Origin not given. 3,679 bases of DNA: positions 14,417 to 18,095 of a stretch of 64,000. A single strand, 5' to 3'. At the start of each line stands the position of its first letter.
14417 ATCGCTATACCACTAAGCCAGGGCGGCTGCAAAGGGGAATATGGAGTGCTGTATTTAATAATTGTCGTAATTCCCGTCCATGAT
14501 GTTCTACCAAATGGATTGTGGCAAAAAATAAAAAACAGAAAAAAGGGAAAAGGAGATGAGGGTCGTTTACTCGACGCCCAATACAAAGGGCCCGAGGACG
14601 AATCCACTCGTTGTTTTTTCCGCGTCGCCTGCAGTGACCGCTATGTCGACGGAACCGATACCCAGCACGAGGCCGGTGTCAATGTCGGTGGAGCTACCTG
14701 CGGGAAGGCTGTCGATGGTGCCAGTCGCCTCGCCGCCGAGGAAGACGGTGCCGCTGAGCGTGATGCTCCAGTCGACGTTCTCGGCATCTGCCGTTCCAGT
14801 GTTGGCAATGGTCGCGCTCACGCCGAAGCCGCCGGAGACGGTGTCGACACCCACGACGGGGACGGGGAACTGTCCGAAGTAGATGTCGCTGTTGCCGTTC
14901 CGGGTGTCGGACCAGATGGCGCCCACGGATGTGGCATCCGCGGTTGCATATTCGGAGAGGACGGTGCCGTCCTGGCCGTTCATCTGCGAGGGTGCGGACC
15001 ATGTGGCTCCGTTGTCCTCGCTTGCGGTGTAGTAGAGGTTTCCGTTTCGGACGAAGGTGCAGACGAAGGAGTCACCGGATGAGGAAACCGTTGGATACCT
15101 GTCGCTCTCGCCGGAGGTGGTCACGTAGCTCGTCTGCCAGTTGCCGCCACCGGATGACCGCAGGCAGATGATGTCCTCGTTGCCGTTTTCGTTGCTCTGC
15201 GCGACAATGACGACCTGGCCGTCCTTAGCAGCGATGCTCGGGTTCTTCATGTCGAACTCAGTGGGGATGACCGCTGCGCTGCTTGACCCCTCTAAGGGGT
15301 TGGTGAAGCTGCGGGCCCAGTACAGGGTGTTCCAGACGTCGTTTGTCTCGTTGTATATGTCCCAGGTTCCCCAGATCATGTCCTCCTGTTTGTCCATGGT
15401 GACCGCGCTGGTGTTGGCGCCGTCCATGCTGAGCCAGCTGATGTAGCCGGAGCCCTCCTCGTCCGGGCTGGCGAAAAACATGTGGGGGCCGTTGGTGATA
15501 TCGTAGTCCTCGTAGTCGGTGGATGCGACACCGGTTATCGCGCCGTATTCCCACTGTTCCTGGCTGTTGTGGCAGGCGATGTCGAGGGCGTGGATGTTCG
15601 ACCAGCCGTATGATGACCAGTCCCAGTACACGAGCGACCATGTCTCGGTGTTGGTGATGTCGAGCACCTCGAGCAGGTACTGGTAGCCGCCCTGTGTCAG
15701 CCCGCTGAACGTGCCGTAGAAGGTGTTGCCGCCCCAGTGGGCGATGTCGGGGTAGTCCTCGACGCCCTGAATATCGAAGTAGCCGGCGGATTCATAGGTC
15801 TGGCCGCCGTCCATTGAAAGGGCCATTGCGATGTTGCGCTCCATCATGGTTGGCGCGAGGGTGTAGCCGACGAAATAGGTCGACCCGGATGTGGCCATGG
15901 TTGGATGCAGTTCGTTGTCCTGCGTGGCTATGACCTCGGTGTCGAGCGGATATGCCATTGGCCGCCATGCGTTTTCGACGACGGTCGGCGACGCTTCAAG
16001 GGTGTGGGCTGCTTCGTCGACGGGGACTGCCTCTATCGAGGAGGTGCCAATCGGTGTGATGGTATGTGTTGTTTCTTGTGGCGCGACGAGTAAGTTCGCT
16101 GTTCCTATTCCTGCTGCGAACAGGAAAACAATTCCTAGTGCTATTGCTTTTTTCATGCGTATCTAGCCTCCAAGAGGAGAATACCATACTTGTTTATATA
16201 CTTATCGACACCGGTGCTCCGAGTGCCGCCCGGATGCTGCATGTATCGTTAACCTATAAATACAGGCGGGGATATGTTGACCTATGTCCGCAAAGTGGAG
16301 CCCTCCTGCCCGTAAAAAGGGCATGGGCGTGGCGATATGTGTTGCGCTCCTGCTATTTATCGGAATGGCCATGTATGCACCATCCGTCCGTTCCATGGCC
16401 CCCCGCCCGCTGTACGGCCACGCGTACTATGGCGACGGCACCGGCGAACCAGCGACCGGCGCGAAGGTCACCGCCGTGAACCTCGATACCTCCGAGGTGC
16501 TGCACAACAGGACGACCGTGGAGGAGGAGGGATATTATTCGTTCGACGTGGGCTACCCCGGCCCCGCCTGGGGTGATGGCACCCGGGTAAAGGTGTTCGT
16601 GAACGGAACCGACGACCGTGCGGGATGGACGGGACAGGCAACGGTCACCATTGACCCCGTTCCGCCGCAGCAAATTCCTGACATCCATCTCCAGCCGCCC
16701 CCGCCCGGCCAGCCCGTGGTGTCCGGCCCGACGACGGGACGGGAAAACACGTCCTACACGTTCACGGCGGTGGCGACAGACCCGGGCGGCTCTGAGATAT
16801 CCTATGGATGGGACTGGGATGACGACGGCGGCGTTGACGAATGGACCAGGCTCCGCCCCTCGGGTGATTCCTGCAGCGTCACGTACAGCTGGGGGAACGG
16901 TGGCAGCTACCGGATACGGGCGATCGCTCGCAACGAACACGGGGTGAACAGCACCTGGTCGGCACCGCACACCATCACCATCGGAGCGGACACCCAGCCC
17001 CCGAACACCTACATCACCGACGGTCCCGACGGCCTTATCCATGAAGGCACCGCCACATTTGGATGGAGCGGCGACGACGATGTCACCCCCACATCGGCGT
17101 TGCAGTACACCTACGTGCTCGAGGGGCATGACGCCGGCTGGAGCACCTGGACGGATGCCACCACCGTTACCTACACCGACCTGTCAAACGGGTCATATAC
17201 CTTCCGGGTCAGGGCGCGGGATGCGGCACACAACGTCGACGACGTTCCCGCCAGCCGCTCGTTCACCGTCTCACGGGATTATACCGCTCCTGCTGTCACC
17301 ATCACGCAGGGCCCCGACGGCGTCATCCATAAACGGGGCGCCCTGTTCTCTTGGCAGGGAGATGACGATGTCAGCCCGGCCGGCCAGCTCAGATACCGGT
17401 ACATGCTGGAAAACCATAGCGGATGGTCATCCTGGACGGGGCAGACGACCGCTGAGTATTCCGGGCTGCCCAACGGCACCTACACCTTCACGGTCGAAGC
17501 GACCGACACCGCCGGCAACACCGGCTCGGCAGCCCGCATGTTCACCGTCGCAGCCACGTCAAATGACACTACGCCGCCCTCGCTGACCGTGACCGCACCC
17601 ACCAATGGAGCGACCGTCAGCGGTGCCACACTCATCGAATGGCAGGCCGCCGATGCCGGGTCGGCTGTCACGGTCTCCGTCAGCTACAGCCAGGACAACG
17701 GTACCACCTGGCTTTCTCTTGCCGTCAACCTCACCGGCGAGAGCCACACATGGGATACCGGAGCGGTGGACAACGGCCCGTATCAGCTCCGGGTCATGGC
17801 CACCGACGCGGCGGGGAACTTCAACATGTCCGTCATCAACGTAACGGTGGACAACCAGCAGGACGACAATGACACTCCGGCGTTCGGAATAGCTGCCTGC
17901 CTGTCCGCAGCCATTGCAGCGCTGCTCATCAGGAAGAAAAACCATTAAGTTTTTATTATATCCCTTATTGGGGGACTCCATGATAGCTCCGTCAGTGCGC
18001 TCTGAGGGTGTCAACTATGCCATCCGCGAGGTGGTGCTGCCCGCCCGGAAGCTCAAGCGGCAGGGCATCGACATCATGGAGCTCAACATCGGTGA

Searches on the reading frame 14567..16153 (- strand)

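Call 16: search_protein_families(library=pfam, proteins=[window:14567-16153:-], max_evalue=0.001)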
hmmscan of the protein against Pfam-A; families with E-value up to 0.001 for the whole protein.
window:14567-16153:- (528 aa): 2 families
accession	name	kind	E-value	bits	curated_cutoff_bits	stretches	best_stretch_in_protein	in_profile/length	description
PF13088.12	BNR_2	-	7.1e-06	26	31.4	1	302-392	112-205/277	BNR repeat-like domain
PF07705.17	CARDB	-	4.5e-05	24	22.7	1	445-508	23-83/101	CARDB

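Call 79: search_protein_families(library=ncbifam, proteins=[window:14567-16153:-], max_evalue=0.1)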
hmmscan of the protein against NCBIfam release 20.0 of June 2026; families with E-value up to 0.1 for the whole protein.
window:14567-16153:- (528 aa): 1 family
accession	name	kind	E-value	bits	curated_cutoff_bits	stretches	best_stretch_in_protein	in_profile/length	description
TIGR04275.1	beta_prop_Msarc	repeat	0.017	14.9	85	1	413-425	22-34/40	beta-propeller repeat protein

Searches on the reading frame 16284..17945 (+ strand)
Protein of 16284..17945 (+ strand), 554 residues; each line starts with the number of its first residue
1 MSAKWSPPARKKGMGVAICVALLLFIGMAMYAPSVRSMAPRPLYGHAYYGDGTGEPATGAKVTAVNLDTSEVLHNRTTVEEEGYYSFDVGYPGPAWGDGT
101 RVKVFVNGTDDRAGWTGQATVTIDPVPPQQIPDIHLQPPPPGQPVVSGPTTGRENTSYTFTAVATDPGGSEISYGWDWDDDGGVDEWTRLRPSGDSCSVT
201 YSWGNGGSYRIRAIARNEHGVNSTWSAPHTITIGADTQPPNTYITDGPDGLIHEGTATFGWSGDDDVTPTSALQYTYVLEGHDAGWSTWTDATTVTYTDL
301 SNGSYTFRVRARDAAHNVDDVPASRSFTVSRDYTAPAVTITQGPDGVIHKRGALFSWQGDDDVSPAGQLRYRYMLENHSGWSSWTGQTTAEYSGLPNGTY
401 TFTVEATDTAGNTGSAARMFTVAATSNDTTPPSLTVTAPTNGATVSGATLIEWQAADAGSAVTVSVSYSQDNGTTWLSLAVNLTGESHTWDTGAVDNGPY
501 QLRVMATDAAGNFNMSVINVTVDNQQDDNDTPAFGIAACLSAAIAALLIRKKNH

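Call 16: search_protein_families(library=pfam, proteins=[window:16284-17945:+], max_evalue=0.001)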
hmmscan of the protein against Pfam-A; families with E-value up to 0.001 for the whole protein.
window:16284-17945:+ (554 aa): 12 families
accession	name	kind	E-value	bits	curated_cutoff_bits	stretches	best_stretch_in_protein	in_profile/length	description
PF07495.19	Y_Y_Y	-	3.4e-27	94.6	26.6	2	270-329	5-64/65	Y_Y_Y domain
PF19077.6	Big_13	-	3.4e-12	47.2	27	1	456-524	35-102/102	Bacterial Ig-like domain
PF13750.12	Big_3_3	-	3.9e-10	40.1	27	1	391-453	8-70/157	Bacterial Ig-like domain (group 3)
PF12245.14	Big_3_2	-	5.1e-07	30.3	23.3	0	388-421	81-119/122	Bacterial Ig-like domain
PF00801.26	PKD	-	5.3e-07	30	23.5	1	147-224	6-74/80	PKD domain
PF17957.7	Big_7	-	7.8e-07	30.1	24.1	1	432-504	1-70/70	Bacterial Ig domain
PF22352.2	K319L-like_PKD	-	4.8e-06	26.9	27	0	385-417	47-79/84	K319L-like, PKD domain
PF24421.1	Ig_J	-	2.1e-05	25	29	0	385-421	63-100/104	Tip attachment protein J, Ig-like domain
PF08329.16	ChitinaseA_N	-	5.3e-05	23.3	21.2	0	384-426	69-111/133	Chitinase A, N-terminal domain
PF20164.4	GspA_SrpA_N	-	0.00021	22.1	27.4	0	391-423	80-112/117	GspA/SrpA SigLec-like domain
PF22111.2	MtrC-MtrF_N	-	0.00086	19.6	27.7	0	288-319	56-87/126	Decaheme cytochrome c component MtrC/MtrF N-terminal domain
PF15418.12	DUF4625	-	0.00088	20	27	0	495-521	103-129/131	Domain of unknown function (DUF4625)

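Call 79: search_protein_families(library=ncbifam, proteins=[window:16284-17945:+], max_evalue=0.1)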
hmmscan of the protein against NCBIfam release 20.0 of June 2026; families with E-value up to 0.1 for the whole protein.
window:16284-17945:+ (554 aa): 3 families
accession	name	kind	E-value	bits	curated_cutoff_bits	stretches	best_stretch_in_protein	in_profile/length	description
NF033510.3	Ca_tandemer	repeat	1.6e-08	34.8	50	2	383-414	64-96/96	Ca2+-stabilized repeat-containing adhesin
NF047446.1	barrel_OmpL47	domain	4.9e-06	26.9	40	0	392-417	37-62/68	OmpL47-type beta-barrel domain-containing protein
NF033707.1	T9SS_sortase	equivalog_domain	4.8e-05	21.2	420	1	385-429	951-995/1095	type IX secretion system sortase PorU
